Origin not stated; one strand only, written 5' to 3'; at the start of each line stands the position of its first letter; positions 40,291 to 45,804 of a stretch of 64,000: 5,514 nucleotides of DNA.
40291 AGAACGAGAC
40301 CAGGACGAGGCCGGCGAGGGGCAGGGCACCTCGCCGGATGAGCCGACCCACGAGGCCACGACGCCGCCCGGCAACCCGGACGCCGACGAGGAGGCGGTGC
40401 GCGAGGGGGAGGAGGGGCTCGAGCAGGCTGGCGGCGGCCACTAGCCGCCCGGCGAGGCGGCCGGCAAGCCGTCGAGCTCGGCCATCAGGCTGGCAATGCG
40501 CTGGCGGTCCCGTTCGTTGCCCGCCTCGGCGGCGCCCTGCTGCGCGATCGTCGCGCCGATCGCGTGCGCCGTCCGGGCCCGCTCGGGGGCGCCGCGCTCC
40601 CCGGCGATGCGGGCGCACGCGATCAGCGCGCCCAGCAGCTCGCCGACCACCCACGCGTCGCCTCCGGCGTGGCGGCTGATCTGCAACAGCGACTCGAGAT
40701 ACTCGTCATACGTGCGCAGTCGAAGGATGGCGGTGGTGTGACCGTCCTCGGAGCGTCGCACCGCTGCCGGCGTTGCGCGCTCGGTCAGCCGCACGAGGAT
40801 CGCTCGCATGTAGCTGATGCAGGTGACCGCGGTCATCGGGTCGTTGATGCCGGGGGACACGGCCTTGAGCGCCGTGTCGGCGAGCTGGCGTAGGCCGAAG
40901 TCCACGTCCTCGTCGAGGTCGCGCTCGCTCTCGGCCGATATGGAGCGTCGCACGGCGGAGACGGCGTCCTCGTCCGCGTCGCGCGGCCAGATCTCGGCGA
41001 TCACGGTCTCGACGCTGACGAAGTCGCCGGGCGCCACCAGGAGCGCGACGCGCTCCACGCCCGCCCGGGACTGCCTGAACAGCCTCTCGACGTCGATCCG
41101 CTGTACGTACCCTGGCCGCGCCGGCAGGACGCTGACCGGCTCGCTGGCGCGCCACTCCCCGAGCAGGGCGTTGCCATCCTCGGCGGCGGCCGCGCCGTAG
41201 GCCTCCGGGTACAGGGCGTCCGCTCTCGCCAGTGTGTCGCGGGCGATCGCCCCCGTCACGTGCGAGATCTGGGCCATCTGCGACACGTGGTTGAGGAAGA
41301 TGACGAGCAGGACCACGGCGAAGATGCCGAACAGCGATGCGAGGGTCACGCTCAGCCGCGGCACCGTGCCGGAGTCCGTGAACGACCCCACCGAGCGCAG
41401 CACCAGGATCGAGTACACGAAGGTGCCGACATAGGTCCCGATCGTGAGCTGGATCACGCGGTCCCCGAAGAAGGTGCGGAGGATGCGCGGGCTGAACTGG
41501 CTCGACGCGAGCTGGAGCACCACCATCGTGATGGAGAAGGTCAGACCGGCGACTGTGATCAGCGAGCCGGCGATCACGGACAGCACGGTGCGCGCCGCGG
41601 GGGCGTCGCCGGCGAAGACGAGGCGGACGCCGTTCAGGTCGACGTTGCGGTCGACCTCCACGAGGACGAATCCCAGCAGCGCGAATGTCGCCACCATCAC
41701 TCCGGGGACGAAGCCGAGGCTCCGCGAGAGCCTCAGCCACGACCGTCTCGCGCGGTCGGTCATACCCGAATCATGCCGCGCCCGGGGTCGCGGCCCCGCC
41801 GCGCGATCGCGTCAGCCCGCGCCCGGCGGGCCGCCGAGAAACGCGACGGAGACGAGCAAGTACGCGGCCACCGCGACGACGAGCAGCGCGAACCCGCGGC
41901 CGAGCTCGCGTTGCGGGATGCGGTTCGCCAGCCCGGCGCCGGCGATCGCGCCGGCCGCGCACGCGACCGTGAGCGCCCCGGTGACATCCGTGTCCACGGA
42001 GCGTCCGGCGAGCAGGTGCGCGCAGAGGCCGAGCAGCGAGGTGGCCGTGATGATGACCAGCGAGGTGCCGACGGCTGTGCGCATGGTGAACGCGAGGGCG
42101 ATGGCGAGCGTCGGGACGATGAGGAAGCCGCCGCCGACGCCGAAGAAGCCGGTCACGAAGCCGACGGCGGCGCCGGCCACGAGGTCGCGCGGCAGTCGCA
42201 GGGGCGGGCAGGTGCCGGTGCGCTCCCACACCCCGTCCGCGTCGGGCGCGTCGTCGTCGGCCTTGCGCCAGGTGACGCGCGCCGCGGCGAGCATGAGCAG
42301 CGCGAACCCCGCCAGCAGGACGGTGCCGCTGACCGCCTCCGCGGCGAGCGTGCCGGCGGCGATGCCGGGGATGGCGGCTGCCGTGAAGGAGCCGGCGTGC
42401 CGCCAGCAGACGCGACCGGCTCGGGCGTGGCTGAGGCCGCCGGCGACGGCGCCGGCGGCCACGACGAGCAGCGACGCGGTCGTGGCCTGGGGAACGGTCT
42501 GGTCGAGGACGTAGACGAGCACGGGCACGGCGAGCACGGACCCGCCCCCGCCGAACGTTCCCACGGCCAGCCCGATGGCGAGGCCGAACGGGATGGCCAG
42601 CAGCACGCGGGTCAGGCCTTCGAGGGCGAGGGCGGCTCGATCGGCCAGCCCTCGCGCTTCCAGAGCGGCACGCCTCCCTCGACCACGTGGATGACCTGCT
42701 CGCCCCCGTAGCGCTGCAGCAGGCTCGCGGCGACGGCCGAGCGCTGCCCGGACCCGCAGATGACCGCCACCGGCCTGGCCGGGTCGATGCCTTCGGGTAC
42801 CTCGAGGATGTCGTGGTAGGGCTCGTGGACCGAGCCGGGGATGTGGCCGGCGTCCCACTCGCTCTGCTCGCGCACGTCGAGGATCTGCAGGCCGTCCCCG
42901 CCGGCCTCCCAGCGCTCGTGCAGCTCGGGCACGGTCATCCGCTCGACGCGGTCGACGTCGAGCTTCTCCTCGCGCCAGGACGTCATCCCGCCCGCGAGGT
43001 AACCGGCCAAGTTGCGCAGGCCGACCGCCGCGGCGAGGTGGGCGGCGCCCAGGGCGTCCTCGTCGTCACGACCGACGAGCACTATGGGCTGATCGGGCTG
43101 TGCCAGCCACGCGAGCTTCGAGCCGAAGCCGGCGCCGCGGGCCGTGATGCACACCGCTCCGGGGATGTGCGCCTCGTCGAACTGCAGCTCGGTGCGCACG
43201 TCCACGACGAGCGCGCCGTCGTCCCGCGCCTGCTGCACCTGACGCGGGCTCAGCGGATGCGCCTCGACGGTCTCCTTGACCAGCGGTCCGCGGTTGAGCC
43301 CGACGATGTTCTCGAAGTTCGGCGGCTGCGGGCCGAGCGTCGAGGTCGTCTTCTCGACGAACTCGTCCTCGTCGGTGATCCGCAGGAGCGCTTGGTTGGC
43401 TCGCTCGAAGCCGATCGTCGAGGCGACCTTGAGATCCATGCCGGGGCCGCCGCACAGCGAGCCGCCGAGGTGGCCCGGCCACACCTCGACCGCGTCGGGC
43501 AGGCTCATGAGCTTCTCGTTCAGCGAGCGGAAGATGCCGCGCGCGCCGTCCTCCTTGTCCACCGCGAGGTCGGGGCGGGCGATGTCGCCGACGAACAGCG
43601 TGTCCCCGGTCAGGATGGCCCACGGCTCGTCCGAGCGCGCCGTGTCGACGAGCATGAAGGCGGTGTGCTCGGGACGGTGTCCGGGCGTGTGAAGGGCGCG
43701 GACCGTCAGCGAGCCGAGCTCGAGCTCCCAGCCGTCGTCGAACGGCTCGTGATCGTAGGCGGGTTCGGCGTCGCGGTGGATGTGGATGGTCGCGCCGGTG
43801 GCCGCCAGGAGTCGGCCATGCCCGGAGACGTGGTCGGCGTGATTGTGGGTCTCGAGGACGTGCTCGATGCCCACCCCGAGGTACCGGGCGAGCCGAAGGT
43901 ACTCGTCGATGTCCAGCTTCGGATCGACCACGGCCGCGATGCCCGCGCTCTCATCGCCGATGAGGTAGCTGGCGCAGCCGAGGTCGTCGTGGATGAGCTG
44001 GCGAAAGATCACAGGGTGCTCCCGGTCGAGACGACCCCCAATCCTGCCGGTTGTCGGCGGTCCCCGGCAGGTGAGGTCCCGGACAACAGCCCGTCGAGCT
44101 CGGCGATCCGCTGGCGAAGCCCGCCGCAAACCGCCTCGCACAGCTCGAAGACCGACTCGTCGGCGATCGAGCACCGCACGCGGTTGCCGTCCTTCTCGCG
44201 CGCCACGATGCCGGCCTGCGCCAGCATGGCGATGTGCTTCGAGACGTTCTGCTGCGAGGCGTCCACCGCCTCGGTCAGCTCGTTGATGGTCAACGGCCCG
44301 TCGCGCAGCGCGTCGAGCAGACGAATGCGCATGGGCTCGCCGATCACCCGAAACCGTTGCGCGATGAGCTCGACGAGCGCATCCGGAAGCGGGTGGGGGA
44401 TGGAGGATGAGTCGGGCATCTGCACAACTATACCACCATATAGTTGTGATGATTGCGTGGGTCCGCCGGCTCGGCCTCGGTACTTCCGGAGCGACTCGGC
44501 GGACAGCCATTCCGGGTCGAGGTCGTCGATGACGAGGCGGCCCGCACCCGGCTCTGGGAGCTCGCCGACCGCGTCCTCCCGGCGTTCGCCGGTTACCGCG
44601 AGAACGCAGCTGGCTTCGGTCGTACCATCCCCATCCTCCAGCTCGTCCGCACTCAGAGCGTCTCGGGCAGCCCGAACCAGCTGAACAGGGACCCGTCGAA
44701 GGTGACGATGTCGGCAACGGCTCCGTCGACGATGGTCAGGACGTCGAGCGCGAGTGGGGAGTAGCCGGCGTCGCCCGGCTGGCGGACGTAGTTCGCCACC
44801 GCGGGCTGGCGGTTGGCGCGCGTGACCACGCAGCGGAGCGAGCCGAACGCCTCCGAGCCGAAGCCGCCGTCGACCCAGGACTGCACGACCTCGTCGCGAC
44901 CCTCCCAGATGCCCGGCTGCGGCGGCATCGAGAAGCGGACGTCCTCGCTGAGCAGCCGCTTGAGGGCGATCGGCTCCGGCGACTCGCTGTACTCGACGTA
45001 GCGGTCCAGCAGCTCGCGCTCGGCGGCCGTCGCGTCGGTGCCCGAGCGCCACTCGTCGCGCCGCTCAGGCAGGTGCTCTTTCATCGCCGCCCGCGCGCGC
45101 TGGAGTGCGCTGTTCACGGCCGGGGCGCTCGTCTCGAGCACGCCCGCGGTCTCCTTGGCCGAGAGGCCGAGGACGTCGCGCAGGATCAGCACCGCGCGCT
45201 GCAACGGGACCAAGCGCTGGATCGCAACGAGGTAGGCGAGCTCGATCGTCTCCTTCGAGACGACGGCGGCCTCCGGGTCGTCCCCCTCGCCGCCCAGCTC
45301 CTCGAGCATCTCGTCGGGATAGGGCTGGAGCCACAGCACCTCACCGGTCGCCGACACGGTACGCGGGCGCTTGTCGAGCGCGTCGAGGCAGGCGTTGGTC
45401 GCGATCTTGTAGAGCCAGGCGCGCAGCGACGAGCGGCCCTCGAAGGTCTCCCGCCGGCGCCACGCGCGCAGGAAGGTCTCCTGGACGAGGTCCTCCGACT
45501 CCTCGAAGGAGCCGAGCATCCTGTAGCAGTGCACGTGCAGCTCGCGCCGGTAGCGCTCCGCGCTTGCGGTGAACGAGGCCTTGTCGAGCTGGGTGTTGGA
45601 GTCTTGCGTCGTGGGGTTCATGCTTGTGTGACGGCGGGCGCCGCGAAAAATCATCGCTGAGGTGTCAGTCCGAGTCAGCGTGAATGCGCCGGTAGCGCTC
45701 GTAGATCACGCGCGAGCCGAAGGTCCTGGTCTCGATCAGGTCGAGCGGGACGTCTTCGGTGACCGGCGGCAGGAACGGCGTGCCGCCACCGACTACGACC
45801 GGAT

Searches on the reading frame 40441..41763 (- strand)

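Call 84: search_protein_families(library=pfam, proteins=[window:40441-41763:-], max_evalue=0.001)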
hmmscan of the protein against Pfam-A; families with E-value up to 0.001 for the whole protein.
window:40441-41763:- (440 aa): 1 family
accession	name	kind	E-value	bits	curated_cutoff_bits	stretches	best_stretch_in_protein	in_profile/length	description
PF10011.15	DUF2254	-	7.2e-97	324.9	28.8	1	14-380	2-366/368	Predicted membrane protein (DUF2254)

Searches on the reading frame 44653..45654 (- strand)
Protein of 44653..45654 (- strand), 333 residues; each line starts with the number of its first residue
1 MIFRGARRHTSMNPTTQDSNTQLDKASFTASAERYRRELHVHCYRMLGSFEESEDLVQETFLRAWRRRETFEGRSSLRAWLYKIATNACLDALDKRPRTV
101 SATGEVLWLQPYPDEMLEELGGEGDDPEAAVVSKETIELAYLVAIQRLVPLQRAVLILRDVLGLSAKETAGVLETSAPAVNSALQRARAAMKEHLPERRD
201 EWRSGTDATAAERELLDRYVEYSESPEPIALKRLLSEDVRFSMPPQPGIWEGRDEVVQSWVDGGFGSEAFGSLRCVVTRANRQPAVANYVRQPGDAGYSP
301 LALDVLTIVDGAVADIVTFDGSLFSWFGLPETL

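Call 84: search_protein_families(library=pfam, proteins=[window:44653-45654:-], max_evalue=0.001)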
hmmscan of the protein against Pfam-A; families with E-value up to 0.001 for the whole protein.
window:44653-45654:- (333 aa): 5 families
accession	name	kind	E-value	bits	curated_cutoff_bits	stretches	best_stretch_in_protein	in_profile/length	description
PF04542.20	Sigma70_r2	-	1.2e-20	73.5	24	1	33-97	3-69/71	Sigma-70 region 2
PF08281.18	Sigma70_r4_2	-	7.7e-13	48.3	25.7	1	140-191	3-54/54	Sigma-70, region 4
PF22029.2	PhyR_sigma2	-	1.7e-05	25.2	27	1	47-84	16-53/55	Sigma2 domain of PhyR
PF12680.13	SnoaL_2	-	0.00021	22.3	27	1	218-315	3-101/102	SnoaL-like domain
PF04545.22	Sigma70_r4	-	0.00059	19.7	24.1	0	144-193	1-50/50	Sigma-70, region 4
